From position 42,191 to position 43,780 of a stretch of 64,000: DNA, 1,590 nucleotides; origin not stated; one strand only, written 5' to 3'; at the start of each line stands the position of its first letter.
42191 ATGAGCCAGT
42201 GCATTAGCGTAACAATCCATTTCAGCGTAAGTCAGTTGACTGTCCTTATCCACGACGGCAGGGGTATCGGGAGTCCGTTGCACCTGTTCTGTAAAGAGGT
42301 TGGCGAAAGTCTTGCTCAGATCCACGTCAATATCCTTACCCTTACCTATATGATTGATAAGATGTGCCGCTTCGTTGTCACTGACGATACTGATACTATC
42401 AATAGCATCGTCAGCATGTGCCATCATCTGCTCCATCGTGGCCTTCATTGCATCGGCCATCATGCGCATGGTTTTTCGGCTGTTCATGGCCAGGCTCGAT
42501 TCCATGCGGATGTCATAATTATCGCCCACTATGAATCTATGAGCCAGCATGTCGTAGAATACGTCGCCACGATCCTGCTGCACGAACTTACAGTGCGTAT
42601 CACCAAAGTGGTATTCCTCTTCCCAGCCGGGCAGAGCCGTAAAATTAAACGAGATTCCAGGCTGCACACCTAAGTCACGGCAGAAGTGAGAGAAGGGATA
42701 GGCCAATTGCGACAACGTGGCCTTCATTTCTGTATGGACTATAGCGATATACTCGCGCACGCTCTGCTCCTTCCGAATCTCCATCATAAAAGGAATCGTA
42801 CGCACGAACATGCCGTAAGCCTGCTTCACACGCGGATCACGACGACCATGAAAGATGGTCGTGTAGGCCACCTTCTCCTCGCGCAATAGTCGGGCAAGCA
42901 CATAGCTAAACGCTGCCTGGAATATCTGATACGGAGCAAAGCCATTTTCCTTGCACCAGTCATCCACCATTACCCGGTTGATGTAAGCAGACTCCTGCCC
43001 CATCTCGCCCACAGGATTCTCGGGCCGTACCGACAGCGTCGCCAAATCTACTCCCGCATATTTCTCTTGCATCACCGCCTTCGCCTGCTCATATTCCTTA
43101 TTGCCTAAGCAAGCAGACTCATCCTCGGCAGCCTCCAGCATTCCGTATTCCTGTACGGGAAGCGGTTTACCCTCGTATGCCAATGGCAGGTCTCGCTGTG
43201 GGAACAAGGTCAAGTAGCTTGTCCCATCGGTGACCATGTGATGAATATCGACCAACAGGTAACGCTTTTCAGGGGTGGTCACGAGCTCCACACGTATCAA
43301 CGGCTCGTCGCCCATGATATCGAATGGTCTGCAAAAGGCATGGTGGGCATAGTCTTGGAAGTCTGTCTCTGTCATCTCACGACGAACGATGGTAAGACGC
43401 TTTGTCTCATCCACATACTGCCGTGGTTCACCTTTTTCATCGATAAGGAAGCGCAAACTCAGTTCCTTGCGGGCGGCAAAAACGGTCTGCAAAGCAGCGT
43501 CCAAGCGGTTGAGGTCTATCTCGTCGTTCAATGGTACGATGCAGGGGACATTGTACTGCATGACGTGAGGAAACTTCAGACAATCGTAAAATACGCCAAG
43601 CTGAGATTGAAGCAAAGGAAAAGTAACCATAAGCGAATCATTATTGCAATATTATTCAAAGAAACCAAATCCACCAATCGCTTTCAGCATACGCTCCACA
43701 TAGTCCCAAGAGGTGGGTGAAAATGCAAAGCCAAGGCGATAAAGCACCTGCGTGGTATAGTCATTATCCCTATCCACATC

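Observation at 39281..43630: Second, stand-alone C-A-T-R synthetase whose A-domain pocket is strikingly acidic (possible basic amino-aldehyde warhead)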

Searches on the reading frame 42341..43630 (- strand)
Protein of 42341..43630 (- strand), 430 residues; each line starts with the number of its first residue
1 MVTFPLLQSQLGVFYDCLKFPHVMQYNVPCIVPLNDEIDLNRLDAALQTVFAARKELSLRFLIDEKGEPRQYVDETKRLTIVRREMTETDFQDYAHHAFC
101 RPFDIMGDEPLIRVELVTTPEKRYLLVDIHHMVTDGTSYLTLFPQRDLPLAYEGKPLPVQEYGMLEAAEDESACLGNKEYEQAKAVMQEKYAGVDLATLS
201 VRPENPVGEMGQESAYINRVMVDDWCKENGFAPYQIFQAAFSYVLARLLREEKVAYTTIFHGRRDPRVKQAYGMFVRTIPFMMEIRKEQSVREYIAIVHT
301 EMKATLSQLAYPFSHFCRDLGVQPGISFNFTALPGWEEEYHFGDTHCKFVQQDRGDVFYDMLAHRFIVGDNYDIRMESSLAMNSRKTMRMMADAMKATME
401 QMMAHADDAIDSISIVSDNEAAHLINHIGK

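Call 39: search_solved_structures(query=window:42359-43630:-, max_evalue=0.001, show_alignments=0)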
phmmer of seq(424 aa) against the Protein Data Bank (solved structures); distinct sequences matched with E-value up to 0.001: 24.
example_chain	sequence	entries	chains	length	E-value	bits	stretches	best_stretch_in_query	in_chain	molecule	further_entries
2jgp_A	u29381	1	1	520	3.2e-19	72.4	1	24-329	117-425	TYROCIDINE SYNTHETASE 3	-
6oyf_A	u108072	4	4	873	3.9e-15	59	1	25-420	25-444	Txo1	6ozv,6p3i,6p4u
5u89_A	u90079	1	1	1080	1.8e-14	56.7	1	20-313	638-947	Amino acid adenylation domain protein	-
9x29_A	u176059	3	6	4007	4e-13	52.3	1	31-324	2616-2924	PKS-NRPS hybrid synthetase psoA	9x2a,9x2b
9x2c_A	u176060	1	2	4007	6.2e-13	51.7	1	31-324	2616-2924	PKS-NRPS hybrid synthetase psoA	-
6mfw_A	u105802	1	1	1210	5.5e-11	45.3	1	25-315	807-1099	Linear gramicidin synthase subunit A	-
6mfx_A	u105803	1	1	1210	5.5e-11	45.3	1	25-315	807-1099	Linear gramicidin synthase subunit A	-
6mfy_A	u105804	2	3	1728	7.5e-11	44.9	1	25-315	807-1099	Linear gramicidin synthase subunit A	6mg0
6mfz_A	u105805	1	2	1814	8.1e-11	44.7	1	25-315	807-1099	Linear gramicidin synthase subunit A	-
9be3_A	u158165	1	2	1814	8.2e-11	44.7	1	26-315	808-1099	Linear gramicidin synthase subunit A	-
9be4_A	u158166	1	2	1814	8.2e-11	44.7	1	26-315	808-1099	Linear gramicidin synthase subunit A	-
9meh_A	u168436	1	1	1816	8.2e-11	44.7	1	26-315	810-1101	Linear gramicidin synthase subunit A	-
6p1j_A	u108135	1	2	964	1.1e-10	44.3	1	26-328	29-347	Txo2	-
9rde_A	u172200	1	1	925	1.2e-10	44.2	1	4-299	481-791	Bacitracin synthase 3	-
8xjz_C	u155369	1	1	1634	1.9e-10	43.5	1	4-228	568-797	Peptide synthetase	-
8qnf_A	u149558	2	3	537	1.5e-07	34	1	11-404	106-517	Condensation domain TomBC from the Tomaymycin non-ribosomal peptide synthetase | Tomaymycin non-ribosomal peptide synthetase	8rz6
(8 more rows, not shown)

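Call 49: search_protein_representatives(protein=window:42341-43630:-)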
Query: 430 residues. Proteins with E-value up to 0.001 (for the whole library): 28276; up to 1e-10: 11058; up to 1e-30: 1477. The best 150 are listed.
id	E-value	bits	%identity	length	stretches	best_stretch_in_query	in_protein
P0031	3.7e-240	813.3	84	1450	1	3-425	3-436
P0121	3.1e-185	632.4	29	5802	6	21-422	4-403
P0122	6.5e-149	512.8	77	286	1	1-281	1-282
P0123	9.5e-143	492.5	29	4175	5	4-421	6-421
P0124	2.9e-138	477.7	34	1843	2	1-422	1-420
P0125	5.0e-129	447.3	29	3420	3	4-421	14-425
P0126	1.5e-127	442.4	31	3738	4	1-425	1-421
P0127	4.5e-126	437.6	28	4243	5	3-425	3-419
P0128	8.3e-126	436.7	34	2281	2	1-423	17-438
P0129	1.8e-125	435.6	26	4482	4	3-330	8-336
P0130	1.2e-124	432.9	24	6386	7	4-328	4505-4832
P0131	6.8e-123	427.1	33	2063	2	1-420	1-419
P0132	2.4e-120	418.7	31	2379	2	1-425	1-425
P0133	1.9e-115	402.5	27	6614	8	1-425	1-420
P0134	2.2e-112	392.5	26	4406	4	3-421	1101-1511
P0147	6.8e-102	357.9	37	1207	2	2-423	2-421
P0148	1.1e-101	357.2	37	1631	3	4-414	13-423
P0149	4.3e-101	355.3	42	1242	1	4-424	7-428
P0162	2.2e-93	329.9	39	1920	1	4-426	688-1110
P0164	3.4e-91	322.7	30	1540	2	4-425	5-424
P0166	5.0e-91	322.1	37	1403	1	1-426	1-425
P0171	1.5e-89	317.2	39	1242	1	1-425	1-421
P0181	2.6e-85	303.3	39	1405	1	1-425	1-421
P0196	9.4e-81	288.3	38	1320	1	1-425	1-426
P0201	8.2e-80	285.2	35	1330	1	1-425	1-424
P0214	2.8e-77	276.8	37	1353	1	3-425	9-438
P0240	3.7e-70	253.4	37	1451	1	3-425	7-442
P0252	1.2e-68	248.5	32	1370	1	1-425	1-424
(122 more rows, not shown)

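Call 51: list_cluster_members(proteins=[P0149, P0166, P0171, P0181, P0196, P0201, P0214, P0240, P0252, P0164])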
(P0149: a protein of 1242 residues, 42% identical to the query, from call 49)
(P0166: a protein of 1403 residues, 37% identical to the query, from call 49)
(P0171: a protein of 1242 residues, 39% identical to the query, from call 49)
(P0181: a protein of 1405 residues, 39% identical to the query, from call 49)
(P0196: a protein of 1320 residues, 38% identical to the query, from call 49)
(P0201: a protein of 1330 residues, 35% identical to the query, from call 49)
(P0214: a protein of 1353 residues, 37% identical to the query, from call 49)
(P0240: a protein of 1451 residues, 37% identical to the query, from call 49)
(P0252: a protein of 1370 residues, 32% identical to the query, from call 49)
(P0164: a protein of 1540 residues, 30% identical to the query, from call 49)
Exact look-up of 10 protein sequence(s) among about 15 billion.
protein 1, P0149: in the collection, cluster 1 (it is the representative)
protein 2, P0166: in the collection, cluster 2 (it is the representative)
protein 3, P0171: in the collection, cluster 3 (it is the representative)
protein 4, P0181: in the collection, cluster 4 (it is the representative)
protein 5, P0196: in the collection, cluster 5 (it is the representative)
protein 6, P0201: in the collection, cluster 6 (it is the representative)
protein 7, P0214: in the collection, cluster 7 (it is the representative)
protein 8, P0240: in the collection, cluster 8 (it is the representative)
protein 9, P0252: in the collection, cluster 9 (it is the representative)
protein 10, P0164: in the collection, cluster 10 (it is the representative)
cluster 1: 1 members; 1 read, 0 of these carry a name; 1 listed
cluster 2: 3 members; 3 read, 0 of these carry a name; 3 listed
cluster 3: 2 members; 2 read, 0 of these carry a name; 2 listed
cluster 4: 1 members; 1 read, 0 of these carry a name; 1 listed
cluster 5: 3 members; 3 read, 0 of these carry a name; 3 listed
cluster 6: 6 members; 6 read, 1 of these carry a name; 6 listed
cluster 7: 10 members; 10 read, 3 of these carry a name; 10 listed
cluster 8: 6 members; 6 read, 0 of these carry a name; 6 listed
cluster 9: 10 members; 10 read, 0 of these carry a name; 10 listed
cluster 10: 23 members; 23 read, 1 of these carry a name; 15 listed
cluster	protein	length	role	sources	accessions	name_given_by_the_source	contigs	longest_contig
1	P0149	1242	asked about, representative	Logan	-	-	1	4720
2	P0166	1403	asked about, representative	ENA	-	-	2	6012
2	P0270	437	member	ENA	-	-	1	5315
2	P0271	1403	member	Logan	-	-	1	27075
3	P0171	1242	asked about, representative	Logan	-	-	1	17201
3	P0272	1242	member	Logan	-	-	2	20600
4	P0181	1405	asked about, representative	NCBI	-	-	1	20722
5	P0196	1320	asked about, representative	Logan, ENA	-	-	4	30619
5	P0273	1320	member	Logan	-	-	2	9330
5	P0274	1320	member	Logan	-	-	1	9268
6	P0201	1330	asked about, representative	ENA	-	-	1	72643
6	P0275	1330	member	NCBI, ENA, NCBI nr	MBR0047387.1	MAG: amino acid adenylation domain-containing protein [Bacteroidaceae bacterium] | amino acid adenylation domain-containing protein [Bacteroidaceae bacterium]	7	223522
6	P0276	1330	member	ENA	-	-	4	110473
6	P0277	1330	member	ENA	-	-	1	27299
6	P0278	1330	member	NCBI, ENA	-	-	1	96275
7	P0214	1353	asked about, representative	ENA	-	-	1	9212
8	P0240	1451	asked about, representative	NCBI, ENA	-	-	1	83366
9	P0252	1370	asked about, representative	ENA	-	-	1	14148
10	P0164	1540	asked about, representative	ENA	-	-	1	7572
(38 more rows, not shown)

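Call 52: search_protein_families(library=pfam, proteins=[P0149, P0166, P0171, P0181, P0196, P0201, P0240], max_evalue=0.00001)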
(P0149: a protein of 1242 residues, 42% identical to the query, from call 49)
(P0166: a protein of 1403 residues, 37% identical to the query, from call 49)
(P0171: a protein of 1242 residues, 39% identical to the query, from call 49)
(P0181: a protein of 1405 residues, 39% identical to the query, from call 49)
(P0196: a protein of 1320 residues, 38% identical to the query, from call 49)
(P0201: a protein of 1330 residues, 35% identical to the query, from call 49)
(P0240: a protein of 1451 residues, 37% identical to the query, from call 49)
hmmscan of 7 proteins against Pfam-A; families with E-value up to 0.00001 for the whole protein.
P0149 (1242 aa): 3 families
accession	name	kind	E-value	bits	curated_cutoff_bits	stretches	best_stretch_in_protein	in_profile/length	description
PF00501.34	AMP-binding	-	5.2e-68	230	29.9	1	452-791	4-384/384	AMP-binding enzyme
PF00668.25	Condensation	-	5.9e-51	174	30.6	1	4-429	2-456/456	Condensation domain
PF00550.31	PP-binding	-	3.2e-11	43.8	20.8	1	947-1008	1-65/67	Phosphopantetheine attachment site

P0166 (1403 aa): 7 families
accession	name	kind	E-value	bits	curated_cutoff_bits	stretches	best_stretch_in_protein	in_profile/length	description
PF00501.34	AMP-binding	-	5.4e-59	200.3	29.9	1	446-786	3-384/384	AMP-binding enzyme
PF00668.25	Condensation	-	2.7e-51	175.2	30.6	1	2-423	3-455/456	Condensation domain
PF07993.18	NAD_binding_4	-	8e-34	117.4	20.1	1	1047-1288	1-257/258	Male sterility protein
PF01370.27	Epimerase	-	7.4e-15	55.5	20.9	1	1046-1237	2-172/240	NAD dependent epimerase/dehydratase family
PF01073.25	3Beta_HSD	-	2.9e-10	40.1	22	1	1046-1221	1-160/280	3-beta hydroxysteroid dehydrogenase/isomerase family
PF00550.31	PP-binding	-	4.1e-06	27.4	20.8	0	945-1002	4-64/67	Phosphopantetheine attachment site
PF16363.11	GDP_Man_Dehyd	-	9.5e-06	25.7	27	0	1046-1236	1-182/332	GDP-mannose 4,6 dehydratase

P0171 (1242 aa): 3 families
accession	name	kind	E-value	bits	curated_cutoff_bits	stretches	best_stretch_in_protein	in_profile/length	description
PF00501.34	AMP-binding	-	5.6e-78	262.8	29.9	1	441-781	1-384/384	AMP-binding enzyme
PF00668.25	Condensation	-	3.1e-51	174.9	30.6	1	3-420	4-455/456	Condensation domain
PF13193.12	AMP-binding_C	-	3.9e-07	31.4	24.5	1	843-915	1-76/76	AMP-binding enzyme C-terminal domain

P0181 (1405 aa): 8 families
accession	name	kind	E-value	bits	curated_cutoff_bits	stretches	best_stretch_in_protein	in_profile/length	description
PF00501.34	AMP-binding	-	7.7e-77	259.1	29.9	1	441-781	1-384/384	AMP-binding enzyme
PF00668.25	Condensation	-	2.5e-54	185.2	30.6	1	2-420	3-455/456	Condensation domain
PF07993.18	NAD_binding_4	-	3.3e-37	128.5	20.1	1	1045-1286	1-258/258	Male sterility protein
PF01370.27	Epimerase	-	1.6e-24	87.1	20.9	1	1043-1303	1-238/240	NAD dependent epimerase/dehydratase family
PF01073.25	3Beta_HSD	-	1.3e-12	47.8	22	1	1045-1220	2-162/280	3-beta hydroxysteroid dehydrogenase/isomerase family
PF00550.31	PP-binding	-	4.6e-09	36.8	20.8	1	937-998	3-67/67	Phosphopantetheine attachment site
PF04321.23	RmlD_sub_bind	-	2.4e-08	33.8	27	1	1042-1175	2-105/287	RmlD substrate binding domain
PF16363.11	GDP_Man_Dehyd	-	4.6e-08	33.3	27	1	1044-1290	1-237/332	GDP-mannose 4,6 dehydratase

P0196 (1320 aa): 9 families
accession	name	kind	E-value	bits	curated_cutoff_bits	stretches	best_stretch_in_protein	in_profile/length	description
PF00501.34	AMP-binding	-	1.2e-54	186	29.9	2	530-735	158-384/384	AMP-binding enzyme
PF00668.25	Condensation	-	1.3e-50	172.9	30.6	1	2-426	3-456/456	Condensation domain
PF07993.18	NAD_binding_4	-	1e-32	113.8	20.1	2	995-1129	1-142/258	Male sterility protein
PF01370.27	Epimerase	-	1.2e-18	67.8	20.9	1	993-1167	1-176/240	NAD dependent epimerase/dehydratase family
PF00550.31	PP-binding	-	3.7e-10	40.4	20.8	1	892-950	4-65/67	Phosphopantetheine attachment site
PF02719.21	Polysacc_synt_2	-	1.5e-08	34.6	20.2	1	993-1164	1-172/293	Polysaccharide biosynthesis protein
PF04321.23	RmlD_sub_bind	-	9.4e-07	28.6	27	1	993-1132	3-112/287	RmlD substrate binding domain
PF16363.11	GDP_Man_Dehyd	-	1.6e-06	28.3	27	0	994-1168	1-188/332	GDP-mannose 4,6 dehydratase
PF01073.25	3Beta_HSD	-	3.5e-06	26.7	22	0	995-1126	2-119/280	3-beta hydroxysteroid dehydrogenase/isomerase family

P0201 (1330 aa): 6 families
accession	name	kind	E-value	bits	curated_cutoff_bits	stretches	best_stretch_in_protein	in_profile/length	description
PF00501.34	AMP-binding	-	4.9e-67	226.8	29.9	1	446-761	3-384/384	AMP-binding enzyme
PF00668.25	Condensation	-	2.6e-62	211.4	30.6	1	2-424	3-456/456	Condensation domain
PF07993.18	NAD_binding_4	-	3e-32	112.2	20.1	1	1017-1221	1-241/258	Male sterility protein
PF01370.27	Epimerase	-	1.7e-15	57.5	20.9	1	1015-1195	1-176/240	NAD dependent epimerase/dehydratase family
PF01073.25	3Beta_HSD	-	1.7e-10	40.9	22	1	1017-1175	2-160/280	3-beta hydroxysteroid dehydrogenase/isomerase family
PF00550.31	PP-binding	-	8.5e-07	29.6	20.8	1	917-976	4-66/67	Phosphopantetheine attachment site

P0240 (1451 aa): 7 families
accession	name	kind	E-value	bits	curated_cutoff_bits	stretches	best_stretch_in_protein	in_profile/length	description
PF00501.34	AMP-binding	-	8e-64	216.2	29.9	1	464-849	3-384/384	AMP-binding enzyme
PF00668.25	Condensation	-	4e-38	131.7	30.6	1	6-441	3-455/456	Condensation domain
PF07993.18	NAD_binding_4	-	8.1e-33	114.1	20.1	2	1120-1257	1-140/258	Male sterility protein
PF01370.27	Epimerase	-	1.5e-14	54.5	20.9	1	1119-1353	2-228/240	NAD dependent epimerase/dehydratase family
PF00550.31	PP-binding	-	1.3e-11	45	20.8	1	1009-1067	3-64/67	Phosphopantetheine attachment site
PF01073.25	3Beta_HSD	-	5e-08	32.8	22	1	1120-1259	2-122/280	3-beta hydroxysteroid dehydrogenase/isomerase family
PF13193.12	AMP-binding_C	-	8.8e-06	27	24.5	0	905-975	1-76/76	AMP-binding enzyme C-terminal domain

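Call 64: search_protein_families(library=pfam, proteins=[P0162, P0148, P0164, P0124, P0147], max_evalue=0.00001)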
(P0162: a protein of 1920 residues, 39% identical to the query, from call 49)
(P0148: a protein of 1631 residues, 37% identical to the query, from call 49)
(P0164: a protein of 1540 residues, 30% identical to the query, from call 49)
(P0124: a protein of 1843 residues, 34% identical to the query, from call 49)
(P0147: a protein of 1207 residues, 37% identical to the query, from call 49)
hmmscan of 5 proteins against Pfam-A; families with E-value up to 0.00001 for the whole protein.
P0162 (1920 aa): 3 families
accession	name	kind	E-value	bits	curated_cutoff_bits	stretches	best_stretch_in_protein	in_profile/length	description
PF00501.34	AMP-binding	-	3.5e-94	316.2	29.9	2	1131-1471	3-384/384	AMP-binding enzyme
PF00668.25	Condensation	-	7.7e-49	167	30.6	1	686-1109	3-456/456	Condensation domain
PF00550.31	PP-binding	-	4.3e-22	78.6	20.8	1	600-664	2-65/67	Phosphopantetheine attachment site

P0148 (1631 aa): 3 families
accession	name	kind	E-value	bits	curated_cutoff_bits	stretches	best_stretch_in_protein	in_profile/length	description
PF00668.25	Condensation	-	2.7e-77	260.9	30.6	2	13-422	5-444/456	Condensation domain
PF00501.34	AMP-binding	-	1.5e-46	159.4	29.9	1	674-987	5-384/384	AMP-binding enzyme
PF00550.31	PP-binding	-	3.3e-09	37.3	20.8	1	1143-1206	2-67/67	Phosphopantetheine attachment site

P0164 (1540 aa): 3 families
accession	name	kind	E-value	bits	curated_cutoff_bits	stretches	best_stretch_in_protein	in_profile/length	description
PF00668.25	Condensation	-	1.2e-89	301.5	30.6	2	1046-1464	20-453/456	Condensation domain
PF00501.34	AMP-binding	-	4.3e-74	250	29.9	2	444-788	1-384/384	AMP-binding enzyme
PF00550.31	PP-binding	-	1.2e-07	32.3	20.8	1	952-1012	2-65/67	Phosphopantetheine attachment site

P0124 (1843 aa): 3 families
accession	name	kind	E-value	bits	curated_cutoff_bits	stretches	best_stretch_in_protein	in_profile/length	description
PF00501.34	AMP-binding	-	3.1e-149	497.4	29.9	2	444-785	2-384/384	AMP-binding enzyme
PF00668.25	Condensation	-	4.6e-107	359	30.6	2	2-423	3-456/456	Condensation domain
PF00550.31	PP-binding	-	9.6e-11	42.2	20.8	1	936-997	1-64/67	Phosphopantetheine attachment site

P0147 (1207 aa): 3 families
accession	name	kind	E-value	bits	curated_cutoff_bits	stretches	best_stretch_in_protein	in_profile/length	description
PF00668.25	Condensation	-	2.4e-79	267.6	30.6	2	3-422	4-455/456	Condensation domain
PF00501.34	AMP-binding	-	4.5e-72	243.4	29.9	1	445-763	3-384/384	AMP-binding enzyme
PF00550.31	PP-binding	-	9.3e-08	32.7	20.8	1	924-984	4-66/67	Phosphopantetheine attachment site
